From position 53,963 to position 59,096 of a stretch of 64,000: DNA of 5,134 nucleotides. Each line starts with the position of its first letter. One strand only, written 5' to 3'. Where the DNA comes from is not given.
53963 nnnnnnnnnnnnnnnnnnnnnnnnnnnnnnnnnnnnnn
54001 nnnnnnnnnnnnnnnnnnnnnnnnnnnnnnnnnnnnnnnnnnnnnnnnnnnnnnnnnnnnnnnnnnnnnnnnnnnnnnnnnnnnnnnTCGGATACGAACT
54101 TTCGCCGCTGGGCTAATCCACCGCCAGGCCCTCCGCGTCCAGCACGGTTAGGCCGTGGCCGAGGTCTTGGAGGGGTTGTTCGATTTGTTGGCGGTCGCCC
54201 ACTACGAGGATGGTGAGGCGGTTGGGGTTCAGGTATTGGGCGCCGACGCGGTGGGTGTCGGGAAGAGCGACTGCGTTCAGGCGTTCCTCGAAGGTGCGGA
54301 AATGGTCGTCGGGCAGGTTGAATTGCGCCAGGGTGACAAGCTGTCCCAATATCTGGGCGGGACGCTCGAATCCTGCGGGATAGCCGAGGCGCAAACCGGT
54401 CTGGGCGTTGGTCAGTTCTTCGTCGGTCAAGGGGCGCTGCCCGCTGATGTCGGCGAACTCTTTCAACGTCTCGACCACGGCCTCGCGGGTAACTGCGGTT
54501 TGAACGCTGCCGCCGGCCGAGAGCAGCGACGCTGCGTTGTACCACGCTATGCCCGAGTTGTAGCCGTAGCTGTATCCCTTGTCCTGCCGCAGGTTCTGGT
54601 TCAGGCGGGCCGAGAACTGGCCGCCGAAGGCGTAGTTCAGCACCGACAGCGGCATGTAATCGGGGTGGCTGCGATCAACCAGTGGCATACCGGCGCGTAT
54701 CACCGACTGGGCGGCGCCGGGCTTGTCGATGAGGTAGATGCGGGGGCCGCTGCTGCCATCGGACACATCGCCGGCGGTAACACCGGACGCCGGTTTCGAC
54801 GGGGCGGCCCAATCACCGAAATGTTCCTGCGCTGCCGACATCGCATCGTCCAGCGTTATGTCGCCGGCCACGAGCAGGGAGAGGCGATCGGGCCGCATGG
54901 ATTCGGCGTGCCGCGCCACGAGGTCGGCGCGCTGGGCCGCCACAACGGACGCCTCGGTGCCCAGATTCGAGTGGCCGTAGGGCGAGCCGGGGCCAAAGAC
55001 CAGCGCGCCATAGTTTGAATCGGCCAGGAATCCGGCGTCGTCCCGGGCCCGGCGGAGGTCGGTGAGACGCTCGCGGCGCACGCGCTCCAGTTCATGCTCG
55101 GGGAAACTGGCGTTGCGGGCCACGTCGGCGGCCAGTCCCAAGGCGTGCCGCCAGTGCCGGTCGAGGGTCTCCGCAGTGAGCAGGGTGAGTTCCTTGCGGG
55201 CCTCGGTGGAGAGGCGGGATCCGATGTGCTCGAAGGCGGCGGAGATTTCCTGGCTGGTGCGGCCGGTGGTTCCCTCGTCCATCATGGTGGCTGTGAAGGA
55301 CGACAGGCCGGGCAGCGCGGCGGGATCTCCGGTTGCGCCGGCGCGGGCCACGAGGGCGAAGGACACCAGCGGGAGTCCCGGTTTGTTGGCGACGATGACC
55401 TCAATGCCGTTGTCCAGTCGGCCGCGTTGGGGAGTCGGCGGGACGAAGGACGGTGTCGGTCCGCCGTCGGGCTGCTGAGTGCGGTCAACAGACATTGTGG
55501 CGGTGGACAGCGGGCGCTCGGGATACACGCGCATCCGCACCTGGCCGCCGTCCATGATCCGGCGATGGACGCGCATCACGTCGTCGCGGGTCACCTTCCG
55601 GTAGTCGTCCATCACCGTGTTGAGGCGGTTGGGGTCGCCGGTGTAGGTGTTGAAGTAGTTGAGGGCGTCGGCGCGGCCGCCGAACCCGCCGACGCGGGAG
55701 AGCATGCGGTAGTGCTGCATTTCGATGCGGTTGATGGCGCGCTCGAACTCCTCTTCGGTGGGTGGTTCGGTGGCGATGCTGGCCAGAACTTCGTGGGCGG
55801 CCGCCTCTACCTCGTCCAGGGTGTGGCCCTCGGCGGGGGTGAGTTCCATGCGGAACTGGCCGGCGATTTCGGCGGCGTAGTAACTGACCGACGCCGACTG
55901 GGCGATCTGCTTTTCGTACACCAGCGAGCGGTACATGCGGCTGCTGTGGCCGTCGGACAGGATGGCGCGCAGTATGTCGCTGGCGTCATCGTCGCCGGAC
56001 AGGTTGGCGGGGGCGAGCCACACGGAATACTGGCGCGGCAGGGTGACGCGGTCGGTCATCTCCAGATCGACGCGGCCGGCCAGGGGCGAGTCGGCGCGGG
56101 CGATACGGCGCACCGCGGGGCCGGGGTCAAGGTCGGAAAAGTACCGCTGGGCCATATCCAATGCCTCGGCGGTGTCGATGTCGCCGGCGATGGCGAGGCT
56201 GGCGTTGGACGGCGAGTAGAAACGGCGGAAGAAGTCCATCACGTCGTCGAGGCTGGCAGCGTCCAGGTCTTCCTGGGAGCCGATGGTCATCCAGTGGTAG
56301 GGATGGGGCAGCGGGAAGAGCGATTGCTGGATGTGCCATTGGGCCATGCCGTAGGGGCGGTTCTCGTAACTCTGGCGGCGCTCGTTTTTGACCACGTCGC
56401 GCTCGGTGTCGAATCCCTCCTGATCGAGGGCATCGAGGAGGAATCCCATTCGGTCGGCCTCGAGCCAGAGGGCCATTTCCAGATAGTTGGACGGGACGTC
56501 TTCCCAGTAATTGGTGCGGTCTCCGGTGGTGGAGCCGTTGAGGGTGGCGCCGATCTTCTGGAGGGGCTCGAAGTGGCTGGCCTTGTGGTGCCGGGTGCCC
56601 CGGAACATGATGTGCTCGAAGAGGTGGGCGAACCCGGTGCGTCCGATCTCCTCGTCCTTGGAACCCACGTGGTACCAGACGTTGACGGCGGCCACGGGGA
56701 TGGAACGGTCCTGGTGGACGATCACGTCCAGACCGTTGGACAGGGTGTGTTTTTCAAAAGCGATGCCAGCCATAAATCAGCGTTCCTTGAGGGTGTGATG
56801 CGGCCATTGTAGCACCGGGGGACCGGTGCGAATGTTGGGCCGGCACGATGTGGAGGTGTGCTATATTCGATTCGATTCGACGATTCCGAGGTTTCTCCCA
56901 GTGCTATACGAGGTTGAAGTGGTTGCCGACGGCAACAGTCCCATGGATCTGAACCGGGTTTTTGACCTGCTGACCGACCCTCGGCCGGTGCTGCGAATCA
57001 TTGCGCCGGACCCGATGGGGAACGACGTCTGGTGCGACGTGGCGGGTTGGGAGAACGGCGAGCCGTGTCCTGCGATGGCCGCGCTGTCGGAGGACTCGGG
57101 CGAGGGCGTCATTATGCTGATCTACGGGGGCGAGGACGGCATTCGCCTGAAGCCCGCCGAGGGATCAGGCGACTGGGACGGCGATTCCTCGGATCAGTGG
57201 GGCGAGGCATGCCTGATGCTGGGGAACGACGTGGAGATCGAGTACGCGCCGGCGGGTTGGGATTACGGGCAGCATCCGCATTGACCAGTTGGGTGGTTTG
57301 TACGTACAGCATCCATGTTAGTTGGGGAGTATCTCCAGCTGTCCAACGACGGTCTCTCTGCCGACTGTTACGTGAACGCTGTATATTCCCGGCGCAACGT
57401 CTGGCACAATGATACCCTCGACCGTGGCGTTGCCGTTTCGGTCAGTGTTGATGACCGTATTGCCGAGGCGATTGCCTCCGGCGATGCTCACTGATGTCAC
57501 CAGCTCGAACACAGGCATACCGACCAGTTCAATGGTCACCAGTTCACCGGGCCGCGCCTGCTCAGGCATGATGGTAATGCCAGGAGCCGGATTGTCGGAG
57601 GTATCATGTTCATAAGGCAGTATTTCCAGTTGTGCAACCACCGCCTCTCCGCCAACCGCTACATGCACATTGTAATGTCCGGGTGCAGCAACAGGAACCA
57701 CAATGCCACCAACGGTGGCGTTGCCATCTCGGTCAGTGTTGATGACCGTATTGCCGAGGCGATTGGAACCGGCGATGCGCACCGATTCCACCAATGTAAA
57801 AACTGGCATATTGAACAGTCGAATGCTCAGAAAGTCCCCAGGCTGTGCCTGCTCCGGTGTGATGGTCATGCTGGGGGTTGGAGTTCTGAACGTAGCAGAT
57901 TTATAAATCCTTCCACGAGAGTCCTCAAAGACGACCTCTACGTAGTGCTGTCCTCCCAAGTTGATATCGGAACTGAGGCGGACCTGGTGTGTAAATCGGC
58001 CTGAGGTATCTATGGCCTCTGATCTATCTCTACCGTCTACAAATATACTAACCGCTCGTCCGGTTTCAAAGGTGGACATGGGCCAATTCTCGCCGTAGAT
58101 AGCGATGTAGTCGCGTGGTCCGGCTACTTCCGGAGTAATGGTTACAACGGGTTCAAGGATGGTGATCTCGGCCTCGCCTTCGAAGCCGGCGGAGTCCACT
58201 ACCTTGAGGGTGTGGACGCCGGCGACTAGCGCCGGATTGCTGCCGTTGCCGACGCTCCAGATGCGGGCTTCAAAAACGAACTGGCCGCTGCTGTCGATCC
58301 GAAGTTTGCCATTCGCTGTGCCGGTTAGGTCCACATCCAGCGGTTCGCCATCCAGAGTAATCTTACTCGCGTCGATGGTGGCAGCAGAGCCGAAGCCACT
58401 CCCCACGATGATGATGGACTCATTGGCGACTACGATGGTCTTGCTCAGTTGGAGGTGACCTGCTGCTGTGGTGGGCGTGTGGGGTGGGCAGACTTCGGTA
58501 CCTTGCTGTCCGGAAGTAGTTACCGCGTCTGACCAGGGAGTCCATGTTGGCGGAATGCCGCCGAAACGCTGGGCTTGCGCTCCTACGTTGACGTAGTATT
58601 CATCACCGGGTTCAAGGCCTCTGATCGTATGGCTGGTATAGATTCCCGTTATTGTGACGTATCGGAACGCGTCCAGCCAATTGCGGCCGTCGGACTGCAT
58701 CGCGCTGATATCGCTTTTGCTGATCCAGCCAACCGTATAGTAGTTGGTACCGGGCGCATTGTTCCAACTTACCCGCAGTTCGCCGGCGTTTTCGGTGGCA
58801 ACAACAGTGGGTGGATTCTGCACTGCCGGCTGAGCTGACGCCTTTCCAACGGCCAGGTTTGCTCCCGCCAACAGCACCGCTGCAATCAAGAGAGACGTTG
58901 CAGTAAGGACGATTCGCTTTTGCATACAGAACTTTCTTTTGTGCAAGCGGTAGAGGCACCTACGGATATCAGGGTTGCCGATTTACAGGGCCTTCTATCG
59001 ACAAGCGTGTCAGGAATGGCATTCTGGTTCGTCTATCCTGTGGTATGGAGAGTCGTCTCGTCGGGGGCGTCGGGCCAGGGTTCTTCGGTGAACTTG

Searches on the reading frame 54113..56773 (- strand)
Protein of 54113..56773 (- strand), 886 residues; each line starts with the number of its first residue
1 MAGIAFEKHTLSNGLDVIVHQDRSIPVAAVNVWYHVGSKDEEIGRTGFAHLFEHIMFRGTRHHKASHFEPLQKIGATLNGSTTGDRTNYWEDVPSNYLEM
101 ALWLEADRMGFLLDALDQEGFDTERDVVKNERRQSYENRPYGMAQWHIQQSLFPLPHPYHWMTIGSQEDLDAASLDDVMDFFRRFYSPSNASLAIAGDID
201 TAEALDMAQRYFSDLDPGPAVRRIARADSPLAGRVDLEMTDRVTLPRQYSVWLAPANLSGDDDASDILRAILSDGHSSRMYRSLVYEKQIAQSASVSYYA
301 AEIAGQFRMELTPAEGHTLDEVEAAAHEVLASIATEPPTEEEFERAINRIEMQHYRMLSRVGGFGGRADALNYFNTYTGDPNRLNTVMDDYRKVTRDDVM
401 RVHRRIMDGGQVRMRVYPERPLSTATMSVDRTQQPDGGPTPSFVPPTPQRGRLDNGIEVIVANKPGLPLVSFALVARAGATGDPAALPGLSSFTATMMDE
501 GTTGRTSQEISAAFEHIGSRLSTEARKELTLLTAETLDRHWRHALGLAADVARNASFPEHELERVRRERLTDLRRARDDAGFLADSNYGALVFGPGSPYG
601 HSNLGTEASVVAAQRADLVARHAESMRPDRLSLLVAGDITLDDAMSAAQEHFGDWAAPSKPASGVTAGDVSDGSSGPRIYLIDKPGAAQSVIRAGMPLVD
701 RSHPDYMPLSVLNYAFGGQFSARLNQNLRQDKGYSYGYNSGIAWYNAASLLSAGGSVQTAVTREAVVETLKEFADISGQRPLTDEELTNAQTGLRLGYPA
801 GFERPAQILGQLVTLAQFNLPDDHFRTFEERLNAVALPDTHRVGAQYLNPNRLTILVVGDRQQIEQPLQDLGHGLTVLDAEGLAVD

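Call 3: search_protein_families(library=pfam, proteins=[window:54113-56773:-], max_evalue=1)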
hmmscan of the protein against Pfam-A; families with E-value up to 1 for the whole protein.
window:54113-56773:- (886 aa): 2 families
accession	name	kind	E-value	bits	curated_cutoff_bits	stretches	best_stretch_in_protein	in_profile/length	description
PF05193.26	Peptidase_M16_C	-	2.6e-59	200.6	23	2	174-349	3-180/181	Peptidase M16 inactive domain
PF00675.25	Peptidase_M16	-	6.2e-30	104.5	22.3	2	17-137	2-121/149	Insulinase (Peptidase family M16)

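Call 38: find_homologous_proteins(query=window:54116-56773:-, max_evalue=1e-100)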
Query window:54116-56773:- (886 aa): 7754 proteins with E <= 1e-100 among 8000 candidates; the best 120 are listed.
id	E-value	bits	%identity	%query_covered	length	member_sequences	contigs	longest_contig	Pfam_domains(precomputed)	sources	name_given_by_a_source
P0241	0.0e+0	2010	100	100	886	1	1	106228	PF00675.26,PF05193.27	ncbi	-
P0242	0.0e+0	1798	88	100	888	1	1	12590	PF00675.26,PF05193.27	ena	-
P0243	0.0e+0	1791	88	100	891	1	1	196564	PF00675.26,PF05193.27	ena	-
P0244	0.0e+0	1788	88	100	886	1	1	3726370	PF00675.26,PF05193.27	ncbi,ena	-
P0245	0.0e+0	1786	88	100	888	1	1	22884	PF00675.26,PF05193.27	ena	-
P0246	0.0e+0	1780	88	100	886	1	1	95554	PF00675.26,PF05193.27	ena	-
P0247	0.0e+0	1773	86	100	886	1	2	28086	PF00675.26,PF05193.27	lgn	-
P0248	0.0e+0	1771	88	100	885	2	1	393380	PF00675.26,PF05193.27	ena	-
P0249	0.0e+0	1770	87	100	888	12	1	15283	PF00675.26,PF05193.27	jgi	-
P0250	0.0e+0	1767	87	100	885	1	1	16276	PF00675.26,PF05193.27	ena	-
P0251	0.0e+0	1763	87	100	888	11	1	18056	PF00675.26,PF05193.27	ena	-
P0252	0.0e+0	1763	87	100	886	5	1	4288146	PF00675.26,PF05193.27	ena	-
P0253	0.0e+0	1762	87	100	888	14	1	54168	PF00675.26,PF05193.27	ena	-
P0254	0.0e+0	1761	87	100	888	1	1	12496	PF00675.26,PF05193.27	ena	-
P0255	0.0e+0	1761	86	100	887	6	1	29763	PF00675.26,PF05193.27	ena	-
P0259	0.0e+0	1752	86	100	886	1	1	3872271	PF00675.26,PF05193.27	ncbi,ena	-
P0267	0.0e+0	1738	85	100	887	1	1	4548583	PF00675.26,PF05193.27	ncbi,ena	-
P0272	0.0e+0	1723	85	100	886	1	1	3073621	PF00675.26,PF05193.27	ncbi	-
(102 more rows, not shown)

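Call 39: find_encoding_contigs(protein=P0244, flank=5000, max_places=1)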
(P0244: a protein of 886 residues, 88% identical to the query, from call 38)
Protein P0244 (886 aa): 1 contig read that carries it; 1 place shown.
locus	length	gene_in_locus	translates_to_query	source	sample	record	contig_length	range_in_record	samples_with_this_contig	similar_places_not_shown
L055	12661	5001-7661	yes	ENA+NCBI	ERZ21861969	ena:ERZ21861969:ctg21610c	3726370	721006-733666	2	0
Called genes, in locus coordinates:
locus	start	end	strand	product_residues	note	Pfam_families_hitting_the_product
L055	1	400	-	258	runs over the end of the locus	PF00106:adh_short, PF08659:KR (weak), PF13561:adh_short_C2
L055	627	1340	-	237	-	PF05685:Uma2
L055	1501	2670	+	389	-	PF00296:Bac_luciferase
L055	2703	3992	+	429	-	PF13576:Pentapeptide_3 (faint), PF25296:Decapeptide (faint), PF00805:Pentapeptide, PF13599:Pentapeptide_4 (weak), PF00805:Pentapeptide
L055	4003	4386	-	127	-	-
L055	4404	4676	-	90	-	PF04014:MazE_antitoxin (faint)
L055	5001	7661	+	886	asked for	PF00675:Peptidase_M16, PF05193:Peptidase_M16_C, PF00675:Peptidase_M16, PF05193:Peptidase_M16_C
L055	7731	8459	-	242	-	PF01138:RNase_PH, PF03725:RNase_PH_C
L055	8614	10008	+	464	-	PF17767:NAPRTase_N, PF04095:NAPRTase, PF17956:NAPRTase_C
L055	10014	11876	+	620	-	PF01012:ETF, PF00766:ETF_alpha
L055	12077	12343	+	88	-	PF01954:AF2212-like (weak)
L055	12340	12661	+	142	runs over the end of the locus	PF01850:PIN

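Call 40: find_encoding_contigs(protein=P0259, flank=5000, max_places=1)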
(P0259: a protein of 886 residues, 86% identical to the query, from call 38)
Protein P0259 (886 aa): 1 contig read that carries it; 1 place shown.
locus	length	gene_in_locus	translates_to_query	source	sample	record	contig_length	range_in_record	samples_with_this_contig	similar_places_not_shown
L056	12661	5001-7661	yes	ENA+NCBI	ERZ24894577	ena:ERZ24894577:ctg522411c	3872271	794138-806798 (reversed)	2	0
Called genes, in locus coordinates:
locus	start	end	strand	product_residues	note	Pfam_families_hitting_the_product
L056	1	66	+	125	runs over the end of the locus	-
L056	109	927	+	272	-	PF12146:Hydrolase_4, PF00561:Abhydrolase_1, PF12697:Abhydrolase_6, PF03096:Ndr (faint)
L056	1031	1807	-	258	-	PF00106:adh_short, PF13561:adh_short_C2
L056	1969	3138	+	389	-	PF00296:Bac_luciferase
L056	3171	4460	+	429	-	PF13576:Pentapeptide_3 (faint), PF25296:Decapeptide (faint), PF00805:Pentapeptide, PF13599:Pentapeptide_4, PF00805:Pentapeptide, PF13676:TIR_2 (faint)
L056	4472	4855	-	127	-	-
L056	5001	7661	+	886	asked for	PF00675:Peptidase_M16, PF05193:Peptidase_M16_C, PF00675:Peptidase_M16, PF05193:Peptidase_M16_C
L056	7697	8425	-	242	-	PF01138:RNase_PH, PF03725:RNase_PH_C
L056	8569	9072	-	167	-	-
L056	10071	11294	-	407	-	PF00462:Glutaredoxin, PF01946:Thi4 (weak), PF00890:FAD_binding_2 (weak), PF07992:Pyr_redox_2, PF12831:FAD_oxidored, PF13450:NAD_binding_8, PF13738:Pyr_redox_3, PF00070:Pyr_redox, +3 more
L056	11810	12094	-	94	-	-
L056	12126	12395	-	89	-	-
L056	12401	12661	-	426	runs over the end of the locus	PF02515:CoA_transf_3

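Call 41: find_encoding_contigs(protein=P0272, flank=5000, max_places=1)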
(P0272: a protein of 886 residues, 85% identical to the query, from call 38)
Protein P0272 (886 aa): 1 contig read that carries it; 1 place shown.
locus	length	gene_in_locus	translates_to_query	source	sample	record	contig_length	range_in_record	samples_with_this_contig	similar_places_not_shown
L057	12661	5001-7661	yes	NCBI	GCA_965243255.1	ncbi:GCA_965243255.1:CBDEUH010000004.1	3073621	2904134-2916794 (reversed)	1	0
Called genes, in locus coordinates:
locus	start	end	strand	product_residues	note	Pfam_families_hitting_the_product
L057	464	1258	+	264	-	PF00106:adh_short, PF08659:KR, PF13561:adh_short_C2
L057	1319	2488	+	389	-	PF00296:Bac_luciferase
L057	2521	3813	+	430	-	PF13599:Pentapeptide_4 (weak), PF13576:Pentapeptide_3 (faint), PF25296:Decapeptide (faint), PF00805:Pentapeptide, PF13599:Pentapeptide_4 (weak), PF00805:Pentapeptide, PF13676:TIR_2 (weak)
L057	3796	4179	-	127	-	-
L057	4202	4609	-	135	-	PF01850:PIN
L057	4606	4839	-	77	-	PF04014:MazE_antitoxin, PF15937:PrlF_antitoxin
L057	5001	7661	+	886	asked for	PF00675:Peptidase_M16, PF05193:Peptidase_M16_C, PF00675:Peptidase_M16, PF05193:Peptidase_M16_C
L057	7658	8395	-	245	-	PF01138:RNase_PH, PF03725:RNase_PH_C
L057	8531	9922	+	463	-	PF17767:NAPRTase_N, PF04095:NAPRTase, PF17956:NAPRTase_C (weak)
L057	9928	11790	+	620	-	PF01012:ETF, PF00766:ETF_alpha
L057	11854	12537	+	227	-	-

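Call 68: find_encoding_contigs(protein=P0267, flank=5000, max_places=1)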
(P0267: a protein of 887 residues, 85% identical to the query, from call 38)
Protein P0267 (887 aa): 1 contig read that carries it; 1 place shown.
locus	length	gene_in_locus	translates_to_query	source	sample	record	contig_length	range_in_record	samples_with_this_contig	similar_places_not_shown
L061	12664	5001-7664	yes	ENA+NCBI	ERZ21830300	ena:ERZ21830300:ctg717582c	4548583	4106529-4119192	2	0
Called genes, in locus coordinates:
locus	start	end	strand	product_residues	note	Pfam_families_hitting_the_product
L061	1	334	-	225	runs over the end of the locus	-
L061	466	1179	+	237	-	PF05685:Uma2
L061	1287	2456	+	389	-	PF00296:Bac_luciferase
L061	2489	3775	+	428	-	PF00805:Pentapeptide (weak), PF25296:Decapeptide (faint), PF13599:Pentapeptide_4, PF00805:Pentapeptide, PF13576:Pentapeptide_3 (weak), PF00805:Pentapeptide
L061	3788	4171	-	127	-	-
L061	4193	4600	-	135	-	PF01850:PIN, PF13470:PIN_3 (weak)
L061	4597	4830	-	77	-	PF15937:PrlF_antitoxin, PF04014:MazE_antitoxin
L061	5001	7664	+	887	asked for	PF00675:Peptidase_M16, PF05193:Peptidase_M16_C, PF00675:Peptidase_M16, PF05193:Peptidase_M16_C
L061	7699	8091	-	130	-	-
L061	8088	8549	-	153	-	PF14280:DUF4365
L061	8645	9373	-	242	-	PF01138:RNase_PH, PF03725:RNase_PH_C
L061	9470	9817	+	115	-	-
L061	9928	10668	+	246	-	PF01844:HNH, PF14279:HNH_5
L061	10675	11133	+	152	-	PF01713:Smr (weak)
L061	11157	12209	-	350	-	PF13177:DNA_pol3_delta2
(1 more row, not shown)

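Call 69: find_encoding_contigs(protein=P0252, flank=5000, max_places=1)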
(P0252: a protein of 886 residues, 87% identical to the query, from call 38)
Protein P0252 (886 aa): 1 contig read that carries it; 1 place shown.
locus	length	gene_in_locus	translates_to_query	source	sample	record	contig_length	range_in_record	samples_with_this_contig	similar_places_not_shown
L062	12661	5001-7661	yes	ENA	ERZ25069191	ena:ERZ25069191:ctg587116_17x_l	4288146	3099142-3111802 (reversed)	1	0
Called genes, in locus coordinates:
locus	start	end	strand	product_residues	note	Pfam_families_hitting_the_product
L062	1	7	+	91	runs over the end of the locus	-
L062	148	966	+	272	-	PF12146:Hydrolase_4, PF00561:Abhydrolase_1, PF12697:Abhydrolase_6, PF03096:Ndr (faint)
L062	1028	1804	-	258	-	PF00106:adh_short, PF08659:KR (weak), PF13561:adh_short_C2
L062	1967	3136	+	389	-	PF00296:Bac_luciferase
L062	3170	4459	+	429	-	PF13576:Pentapeptide_3 (faint), PF25296:Decapeptide (faint), PF00805:Pentapeptide, PF13599:Pentapeptide_4, PF00805:Pentapeptide, PF13676:TIR_2 (faint)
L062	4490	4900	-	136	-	-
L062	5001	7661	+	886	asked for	PF00675:Peptidase_M16, PF05193:Peptidase_M16_C, PF00675:Peptidase_M16, PF05193:Peptidase_M16_C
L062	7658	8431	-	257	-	PF01138:RNase_PH, PF03725:RNase_PH_C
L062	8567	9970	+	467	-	PF17767:NAPRTase_N, PF04095:NAPRTase, PF17956:NAPRTase_C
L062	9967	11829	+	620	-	PF01012:ETF, PF00766:ETF_alpha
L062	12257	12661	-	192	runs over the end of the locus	-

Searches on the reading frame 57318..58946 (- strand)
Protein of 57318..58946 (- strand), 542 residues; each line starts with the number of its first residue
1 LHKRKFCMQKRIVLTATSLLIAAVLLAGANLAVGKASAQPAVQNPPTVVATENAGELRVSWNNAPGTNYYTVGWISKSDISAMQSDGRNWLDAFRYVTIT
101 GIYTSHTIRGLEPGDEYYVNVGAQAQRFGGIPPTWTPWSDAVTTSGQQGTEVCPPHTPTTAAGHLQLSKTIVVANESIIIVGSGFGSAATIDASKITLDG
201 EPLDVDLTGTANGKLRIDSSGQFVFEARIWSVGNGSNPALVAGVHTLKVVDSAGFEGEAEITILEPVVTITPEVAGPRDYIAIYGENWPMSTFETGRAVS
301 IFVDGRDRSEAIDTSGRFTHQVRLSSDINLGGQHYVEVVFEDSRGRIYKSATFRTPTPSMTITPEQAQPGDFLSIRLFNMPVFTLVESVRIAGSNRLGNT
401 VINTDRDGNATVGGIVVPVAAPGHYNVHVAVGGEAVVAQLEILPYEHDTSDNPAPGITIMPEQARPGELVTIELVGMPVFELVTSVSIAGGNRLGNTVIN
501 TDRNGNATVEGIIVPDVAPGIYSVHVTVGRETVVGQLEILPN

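Call 75: search_protein_families(library=pfam, proteins=[window:57318-58946:-], max_evalue=0.01)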
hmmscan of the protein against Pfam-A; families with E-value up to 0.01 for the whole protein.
window:57318-58946:- (542 aa): 2 families
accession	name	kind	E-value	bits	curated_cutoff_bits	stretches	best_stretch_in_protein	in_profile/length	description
PF16656.11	Pur_ac_phosph_N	-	5.3e-07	30.6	30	1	49-140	7-90/93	Purple acid Phosphatase, N-terminal domain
PF00041.27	fn3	-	5.8e-05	23.7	25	1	49-133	7-77/84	Fibronectin type III domain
